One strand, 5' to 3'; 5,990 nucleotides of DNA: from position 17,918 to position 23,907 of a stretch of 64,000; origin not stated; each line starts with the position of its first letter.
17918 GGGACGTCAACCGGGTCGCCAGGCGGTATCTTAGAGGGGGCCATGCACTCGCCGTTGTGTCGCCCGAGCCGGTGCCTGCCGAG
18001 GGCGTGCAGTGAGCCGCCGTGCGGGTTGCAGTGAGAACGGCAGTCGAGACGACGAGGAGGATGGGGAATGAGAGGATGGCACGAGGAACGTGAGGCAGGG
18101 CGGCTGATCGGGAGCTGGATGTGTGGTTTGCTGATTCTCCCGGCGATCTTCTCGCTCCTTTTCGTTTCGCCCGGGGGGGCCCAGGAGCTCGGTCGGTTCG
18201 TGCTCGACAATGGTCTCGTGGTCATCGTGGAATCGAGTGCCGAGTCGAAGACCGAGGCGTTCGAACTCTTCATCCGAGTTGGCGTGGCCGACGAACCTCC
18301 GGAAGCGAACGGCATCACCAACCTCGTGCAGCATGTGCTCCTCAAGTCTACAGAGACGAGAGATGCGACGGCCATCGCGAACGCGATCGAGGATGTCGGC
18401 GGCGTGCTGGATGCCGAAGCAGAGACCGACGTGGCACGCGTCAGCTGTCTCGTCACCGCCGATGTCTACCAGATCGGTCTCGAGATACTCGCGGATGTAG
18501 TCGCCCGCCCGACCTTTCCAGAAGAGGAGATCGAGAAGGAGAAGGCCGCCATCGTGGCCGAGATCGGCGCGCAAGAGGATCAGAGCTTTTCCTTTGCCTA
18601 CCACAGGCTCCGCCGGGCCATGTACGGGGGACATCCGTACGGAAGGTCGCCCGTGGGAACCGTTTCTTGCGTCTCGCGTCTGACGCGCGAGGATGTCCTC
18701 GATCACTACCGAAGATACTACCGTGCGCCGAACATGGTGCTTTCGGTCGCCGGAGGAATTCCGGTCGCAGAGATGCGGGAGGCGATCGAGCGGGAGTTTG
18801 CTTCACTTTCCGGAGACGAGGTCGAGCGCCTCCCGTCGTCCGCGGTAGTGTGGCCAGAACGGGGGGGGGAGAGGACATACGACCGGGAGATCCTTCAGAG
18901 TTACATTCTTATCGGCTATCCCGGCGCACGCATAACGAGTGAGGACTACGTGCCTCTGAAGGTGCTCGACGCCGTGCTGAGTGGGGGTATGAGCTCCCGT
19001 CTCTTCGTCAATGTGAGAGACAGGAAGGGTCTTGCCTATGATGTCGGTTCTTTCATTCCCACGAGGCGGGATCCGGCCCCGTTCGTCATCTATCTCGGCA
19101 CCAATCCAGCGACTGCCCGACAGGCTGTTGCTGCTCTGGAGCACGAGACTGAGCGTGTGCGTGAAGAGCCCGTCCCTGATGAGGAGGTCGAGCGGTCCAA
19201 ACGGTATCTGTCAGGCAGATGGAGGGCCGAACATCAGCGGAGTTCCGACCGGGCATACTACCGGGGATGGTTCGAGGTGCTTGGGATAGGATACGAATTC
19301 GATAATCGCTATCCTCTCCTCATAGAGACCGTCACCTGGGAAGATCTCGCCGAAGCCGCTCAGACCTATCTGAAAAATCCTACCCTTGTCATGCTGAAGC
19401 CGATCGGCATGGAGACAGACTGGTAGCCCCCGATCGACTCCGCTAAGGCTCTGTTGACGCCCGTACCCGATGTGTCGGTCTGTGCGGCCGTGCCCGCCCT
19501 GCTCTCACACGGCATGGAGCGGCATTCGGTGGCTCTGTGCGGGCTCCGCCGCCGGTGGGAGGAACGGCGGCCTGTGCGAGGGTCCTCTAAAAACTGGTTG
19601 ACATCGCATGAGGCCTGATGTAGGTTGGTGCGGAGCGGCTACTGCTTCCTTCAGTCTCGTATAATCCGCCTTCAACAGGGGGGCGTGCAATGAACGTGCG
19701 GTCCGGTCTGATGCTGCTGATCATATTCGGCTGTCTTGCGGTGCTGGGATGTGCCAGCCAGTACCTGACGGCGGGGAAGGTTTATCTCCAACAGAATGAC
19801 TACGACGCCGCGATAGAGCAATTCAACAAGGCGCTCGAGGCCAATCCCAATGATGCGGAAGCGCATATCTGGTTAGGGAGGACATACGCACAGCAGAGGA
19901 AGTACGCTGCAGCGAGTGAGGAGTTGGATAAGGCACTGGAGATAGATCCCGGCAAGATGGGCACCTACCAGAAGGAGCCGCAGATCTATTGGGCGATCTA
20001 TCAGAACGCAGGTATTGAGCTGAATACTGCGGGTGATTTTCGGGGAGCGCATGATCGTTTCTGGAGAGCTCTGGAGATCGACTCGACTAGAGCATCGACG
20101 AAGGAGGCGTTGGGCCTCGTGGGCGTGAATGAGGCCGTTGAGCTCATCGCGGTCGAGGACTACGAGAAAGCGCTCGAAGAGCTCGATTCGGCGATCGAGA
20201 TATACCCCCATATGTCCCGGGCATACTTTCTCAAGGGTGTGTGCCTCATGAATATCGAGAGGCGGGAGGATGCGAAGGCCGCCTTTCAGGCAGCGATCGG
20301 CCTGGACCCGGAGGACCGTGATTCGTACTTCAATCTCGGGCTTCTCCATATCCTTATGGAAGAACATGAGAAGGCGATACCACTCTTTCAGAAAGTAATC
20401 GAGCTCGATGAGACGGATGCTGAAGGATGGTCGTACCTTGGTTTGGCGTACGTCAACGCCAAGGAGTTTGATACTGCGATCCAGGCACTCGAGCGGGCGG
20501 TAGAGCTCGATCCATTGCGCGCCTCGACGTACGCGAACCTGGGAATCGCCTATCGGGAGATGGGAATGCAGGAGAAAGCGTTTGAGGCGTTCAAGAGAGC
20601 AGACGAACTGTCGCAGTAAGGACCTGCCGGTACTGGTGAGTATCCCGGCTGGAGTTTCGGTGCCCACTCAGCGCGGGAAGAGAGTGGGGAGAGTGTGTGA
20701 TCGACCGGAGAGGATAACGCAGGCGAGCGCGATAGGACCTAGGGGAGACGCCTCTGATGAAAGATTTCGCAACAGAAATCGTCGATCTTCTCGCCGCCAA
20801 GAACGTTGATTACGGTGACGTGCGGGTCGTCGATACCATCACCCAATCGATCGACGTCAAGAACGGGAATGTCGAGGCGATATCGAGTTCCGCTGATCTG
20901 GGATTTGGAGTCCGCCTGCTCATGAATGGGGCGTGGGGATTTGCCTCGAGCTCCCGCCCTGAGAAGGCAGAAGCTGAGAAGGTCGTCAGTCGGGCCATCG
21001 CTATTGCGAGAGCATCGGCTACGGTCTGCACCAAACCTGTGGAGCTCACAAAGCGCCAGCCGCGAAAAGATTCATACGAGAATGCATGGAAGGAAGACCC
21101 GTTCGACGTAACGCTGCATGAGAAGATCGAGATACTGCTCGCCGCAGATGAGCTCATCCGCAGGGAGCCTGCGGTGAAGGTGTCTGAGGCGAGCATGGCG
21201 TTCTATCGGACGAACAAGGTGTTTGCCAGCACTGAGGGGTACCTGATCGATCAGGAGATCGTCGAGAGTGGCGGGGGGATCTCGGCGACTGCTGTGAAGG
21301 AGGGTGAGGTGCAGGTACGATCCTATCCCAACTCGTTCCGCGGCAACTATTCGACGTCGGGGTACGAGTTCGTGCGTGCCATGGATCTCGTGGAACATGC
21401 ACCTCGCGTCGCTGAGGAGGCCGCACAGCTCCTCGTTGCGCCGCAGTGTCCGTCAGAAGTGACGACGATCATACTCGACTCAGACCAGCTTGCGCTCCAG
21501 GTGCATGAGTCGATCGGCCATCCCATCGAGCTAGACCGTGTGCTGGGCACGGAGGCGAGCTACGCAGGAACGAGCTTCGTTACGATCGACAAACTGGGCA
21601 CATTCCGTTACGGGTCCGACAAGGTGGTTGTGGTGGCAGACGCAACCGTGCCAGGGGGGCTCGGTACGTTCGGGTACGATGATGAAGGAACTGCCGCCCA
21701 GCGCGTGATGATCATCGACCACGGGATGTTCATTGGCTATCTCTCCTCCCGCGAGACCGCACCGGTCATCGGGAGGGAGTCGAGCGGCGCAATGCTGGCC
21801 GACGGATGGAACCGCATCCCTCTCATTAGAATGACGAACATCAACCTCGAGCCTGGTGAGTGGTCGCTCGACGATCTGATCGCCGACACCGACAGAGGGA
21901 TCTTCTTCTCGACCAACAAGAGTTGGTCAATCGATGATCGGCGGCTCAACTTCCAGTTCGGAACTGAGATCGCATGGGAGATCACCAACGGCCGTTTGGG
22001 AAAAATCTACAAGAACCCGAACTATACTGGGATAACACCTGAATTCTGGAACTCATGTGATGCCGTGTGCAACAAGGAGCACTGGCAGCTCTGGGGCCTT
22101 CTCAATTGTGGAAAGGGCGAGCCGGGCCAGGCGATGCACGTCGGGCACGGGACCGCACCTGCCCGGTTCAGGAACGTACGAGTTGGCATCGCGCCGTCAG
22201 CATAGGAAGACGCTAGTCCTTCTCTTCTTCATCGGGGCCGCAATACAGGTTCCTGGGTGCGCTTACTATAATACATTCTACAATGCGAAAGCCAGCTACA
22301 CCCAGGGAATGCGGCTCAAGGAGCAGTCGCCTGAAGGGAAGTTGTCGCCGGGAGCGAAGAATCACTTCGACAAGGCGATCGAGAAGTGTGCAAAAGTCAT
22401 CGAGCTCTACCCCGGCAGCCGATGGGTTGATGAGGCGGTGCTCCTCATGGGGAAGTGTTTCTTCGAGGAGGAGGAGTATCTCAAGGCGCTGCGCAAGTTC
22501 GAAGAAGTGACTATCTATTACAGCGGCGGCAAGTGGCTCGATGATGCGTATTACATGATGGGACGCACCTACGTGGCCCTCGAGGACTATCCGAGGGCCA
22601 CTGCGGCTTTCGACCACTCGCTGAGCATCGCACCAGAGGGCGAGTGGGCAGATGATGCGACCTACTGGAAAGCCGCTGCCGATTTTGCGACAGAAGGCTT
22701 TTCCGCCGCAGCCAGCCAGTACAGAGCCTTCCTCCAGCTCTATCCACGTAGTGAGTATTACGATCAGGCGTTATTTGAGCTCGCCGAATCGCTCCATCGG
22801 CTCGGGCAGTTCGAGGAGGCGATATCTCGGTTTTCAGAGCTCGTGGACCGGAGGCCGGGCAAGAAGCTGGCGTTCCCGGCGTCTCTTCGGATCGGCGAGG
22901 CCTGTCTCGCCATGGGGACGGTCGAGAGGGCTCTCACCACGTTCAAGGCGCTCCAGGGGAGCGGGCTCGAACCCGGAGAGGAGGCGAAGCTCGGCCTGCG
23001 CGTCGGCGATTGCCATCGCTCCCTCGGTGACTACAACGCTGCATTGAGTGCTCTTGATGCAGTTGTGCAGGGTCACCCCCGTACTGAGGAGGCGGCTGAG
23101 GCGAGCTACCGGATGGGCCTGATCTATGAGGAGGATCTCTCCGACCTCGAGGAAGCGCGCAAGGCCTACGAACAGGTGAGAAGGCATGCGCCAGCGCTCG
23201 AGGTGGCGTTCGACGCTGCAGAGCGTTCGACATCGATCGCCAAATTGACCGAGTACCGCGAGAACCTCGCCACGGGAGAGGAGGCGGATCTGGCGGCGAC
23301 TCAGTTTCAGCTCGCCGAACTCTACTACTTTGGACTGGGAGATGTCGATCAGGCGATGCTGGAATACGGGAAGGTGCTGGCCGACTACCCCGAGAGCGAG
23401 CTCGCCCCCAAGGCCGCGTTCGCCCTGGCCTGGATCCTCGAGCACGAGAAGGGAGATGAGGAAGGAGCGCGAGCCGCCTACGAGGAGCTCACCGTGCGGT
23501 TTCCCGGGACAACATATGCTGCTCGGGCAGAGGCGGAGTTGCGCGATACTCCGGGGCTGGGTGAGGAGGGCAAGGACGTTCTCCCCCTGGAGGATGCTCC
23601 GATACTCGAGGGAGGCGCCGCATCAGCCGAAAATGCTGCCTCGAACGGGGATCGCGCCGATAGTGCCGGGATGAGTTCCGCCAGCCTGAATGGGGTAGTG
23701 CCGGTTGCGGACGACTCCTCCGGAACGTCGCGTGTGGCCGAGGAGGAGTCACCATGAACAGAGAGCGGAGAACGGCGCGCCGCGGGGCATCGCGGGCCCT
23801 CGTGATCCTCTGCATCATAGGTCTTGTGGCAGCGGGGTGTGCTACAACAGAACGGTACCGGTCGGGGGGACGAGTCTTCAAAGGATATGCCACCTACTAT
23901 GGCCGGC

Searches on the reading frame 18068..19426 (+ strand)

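Call 55: search_protein_families(library=pfam, proteins=[window:18068-19426:+], max_evalue=0.0001)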
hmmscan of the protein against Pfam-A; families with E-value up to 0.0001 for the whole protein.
window:18068-19426:+ (452 aa): 2 families
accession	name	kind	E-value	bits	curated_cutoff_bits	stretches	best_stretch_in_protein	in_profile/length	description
PF05193.26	Peptidase_M16_C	-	1e-38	133.5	23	1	205-380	2-180/181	Peptidase M16 inactive domain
PF00675.25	Peptidase_M16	-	5.1e-21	75.6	22.3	1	52-196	2-146/149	Insulinase (Peptidase family M16)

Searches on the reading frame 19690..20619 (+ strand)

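Call 55: search_protein_families(library=pfam, proteins=[window:19690-20619:+], max_evalue=0.0001)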
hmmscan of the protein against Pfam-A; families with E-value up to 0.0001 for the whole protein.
window:19690-20619:+ (309 aa): 24 families
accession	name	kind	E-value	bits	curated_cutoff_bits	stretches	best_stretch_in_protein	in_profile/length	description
PF00515.34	TPR_1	-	1.3e-47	158.1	27.8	4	29-55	8-34/34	Tetratricopeptide repeat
PF07719.23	TPR_2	-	1.8e-44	146.6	27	3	25-55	4-34/34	Tetratricopeptide repeat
PF13181.12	TPR_8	-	1.5e-42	140.5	25.7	4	25-55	4-34/34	Tetratricopeptide repeat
PF13414.12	TPR_11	-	9.3e-38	128.1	26.8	2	29-69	1-41/42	TPR repeat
PF13432.12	TPR_16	-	1.1e-33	115.6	32.7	2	26-88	1-63/65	Tetratricopeptide repeat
PF14559.12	TPR_19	-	3.8e-28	98.1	25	3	33-88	2-57/68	Tetratricopeptide repeat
PF13431.12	TPR_17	-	8.9e-28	94.6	24.4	2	45-75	2-32/34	Tetratricopeptide repeat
PF13428.12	TPR_14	-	1.8e-26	90.4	23.5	2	25-64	4-43/44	Tetratricopeptide repeat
PF13424.12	TPR_12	-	2.8e-25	88.7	30.1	1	246-304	5-71/77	Tetratricopeptide repeat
PF13174.12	TPR_6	-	7.6e-21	73.7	26.3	0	26-54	4-32/33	Tetratricopeptide repeat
PF13371.12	TPR_9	-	6.7e-18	64.9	35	2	153-212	6-65/73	Tetratricopeptide repeat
PF23914.1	TPR_CcmH_CycH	-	4.5e-17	62.8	42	1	240-279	46-85/158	Cytochrome c-type biogenesis protein H TPR domain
PF12895.13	ANAPC3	-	3.6e-16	59.7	27.2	1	29-81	30-81/82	Anaphase-promoting complex, cyclosome, subunit 3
PF13176.12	TPR_7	-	2.5e-13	49.4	27.9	0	213-243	2-32/36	Tetratricopeptide repeat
PF25063.1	ARM_TT21_C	-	5.8e-11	43.1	35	1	155-274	34-159/209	Tetratricopeptide repeat protein 21 C-terminal ARM domain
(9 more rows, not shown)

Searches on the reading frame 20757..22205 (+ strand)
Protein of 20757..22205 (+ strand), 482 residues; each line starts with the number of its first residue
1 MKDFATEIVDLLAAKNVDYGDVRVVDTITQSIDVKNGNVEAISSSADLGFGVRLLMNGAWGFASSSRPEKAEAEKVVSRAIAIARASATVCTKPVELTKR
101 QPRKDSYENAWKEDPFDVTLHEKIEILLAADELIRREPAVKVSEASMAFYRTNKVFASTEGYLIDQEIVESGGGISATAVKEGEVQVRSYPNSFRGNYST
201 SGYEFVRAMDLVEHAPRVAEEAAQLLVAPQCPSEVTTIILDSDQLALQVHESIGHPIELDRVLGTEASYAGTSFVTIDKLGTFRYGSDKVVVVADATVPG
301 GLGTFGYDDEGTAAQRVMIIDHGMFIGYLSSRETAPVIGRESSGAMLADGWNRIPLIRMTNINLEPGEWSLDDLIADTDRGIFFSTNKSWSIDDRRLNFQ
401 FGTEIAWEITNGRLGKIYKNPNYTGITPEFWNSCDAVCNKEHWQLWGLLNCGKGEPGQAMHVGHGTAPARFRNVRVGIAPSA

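Call 21: search_protein_families(library=pfam, proteins=[window:20757-22205:+], max_evalue=0.01)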
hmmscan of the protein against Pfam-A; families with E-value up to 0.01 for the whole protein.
window:20757-22205:+ (482 aa): 3 families
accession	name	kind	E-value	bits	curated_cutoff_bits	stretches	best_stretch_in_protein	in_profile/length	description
PF19289.4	PmbA_TldD_3rd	-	2.4e-35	122.1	22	1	235-476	3-218/220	PmbA/TldA metallopeptidase C-terminal domain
PF01523.21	PmbA_TldD_1st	-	5.8e-17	62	20.9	1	21-84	2-65/65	PmbA/TldA metallopeptidase domain 1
PF19290.4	PmbA_TldD_2nd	-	1.9e-08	35.1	20.9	1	114-227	2-106/109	PmbA/TldA metallopeptidase central domain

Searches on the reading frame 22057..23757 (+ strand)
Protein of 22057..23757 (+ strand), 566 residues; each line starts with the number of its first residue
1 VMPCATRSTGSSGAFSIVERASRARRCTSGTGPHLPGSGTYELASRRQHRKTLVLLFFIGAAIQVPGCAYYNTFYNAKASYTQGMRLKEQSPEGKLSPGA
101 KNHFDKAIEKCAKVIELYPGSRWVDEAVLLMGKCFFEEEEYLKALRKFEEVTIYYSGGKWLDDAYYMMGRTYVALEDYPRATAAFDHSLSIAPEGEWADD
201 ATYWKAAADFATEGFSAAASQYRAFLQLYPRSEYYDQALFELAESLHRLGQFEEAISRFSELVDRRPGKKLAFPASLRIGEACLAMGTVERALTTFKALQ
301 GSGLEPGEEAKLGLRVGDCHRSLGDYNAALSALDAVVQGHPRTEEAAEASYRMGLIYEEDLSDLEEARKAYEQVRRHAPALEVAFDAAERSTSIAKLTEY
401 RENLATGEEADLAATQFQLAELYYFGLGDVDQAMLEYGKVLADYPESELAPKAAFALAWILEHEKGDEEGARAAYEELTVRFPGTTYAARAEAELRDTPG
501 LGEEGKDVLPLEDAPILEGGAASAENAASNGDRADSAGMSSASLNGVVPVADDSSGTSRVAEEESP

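Call 21: search_protein_families(library=pfam, proteins=[window:22057-23757:+], max_evalue=0.01)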
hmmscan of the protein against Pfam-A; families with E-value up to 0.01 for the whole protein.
window:22057-23757:+ (566 aa): 18 families
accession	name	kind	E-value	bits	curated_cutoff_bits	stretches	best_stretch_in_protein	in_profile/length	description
PF13174.12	TPR_6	-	2.9e-33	112.7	26.3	3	416-447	3-33/33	Tetratricopeptide repeat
PF07719.23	TPR_2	-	3.6e-21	73.9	27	1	163-194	2-33/34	Tetratricopeptide repeat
PF13181.12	TPR_8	-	6.5e-19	66.9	25.7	1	163-194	2-33/34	Tetratricopeptide repeat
PF13432.12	TPR_16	-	1.1e-17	64.6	32.7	4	241-300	2-58/65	Tetratricopeptide repeat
PF13428.12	TPR_14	-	3.8e-16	58.4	23.5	0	237-268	2-33/44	Tetratricopeptide repeat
PF13424.12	TPR_12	-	2.8e-15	56.7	30.1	2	315-378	8-75/77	Tetratricopeptide repeat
PF13525.12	YfiO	-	3.1e-15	56.9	25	1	101-259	18-150/203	Outer membrane lipoprotein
PF14559.12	TPR_19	-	1.8e-14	54.2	25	0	250-300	5-52/68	Tetratricopeptide repeat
PF00515.34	TPR_1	-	2.7e-14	52.7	27.8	0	163-194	2-33/34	Tetratricopeptide repeat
PF12895.13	ANAPC3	-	3.4e-09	37.3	27.2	0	102-186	3-80/82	Anaphase-promoting complex, cyclosome, subunit 3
PF09976.15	TPR_21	-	8e-09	35.9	25.5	1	212-338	52-174/193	Tetratricopeptide repeat-like domain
PF13176.12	TPR_7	-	1e-07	31.9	27.9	0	238-268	1-33/36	Tetratricopeptide repeat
PF23914.1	TPR_CcmH_CycH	-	1.8e-06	28.3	42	1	166-263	54-148/158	Cytochrome c-type biogenesis protein H TPR domain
PF21545.3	T7SS_EccA1_N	-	3e-05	23.9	27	1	269-349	164-243/272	T7SS, ESX-1 secretion system protein EccA1, N-terminal domain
PF13431.12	TPR_17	-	0.00095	19.7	24.4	0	236-256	13-33/34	Tetratricopeptide repeat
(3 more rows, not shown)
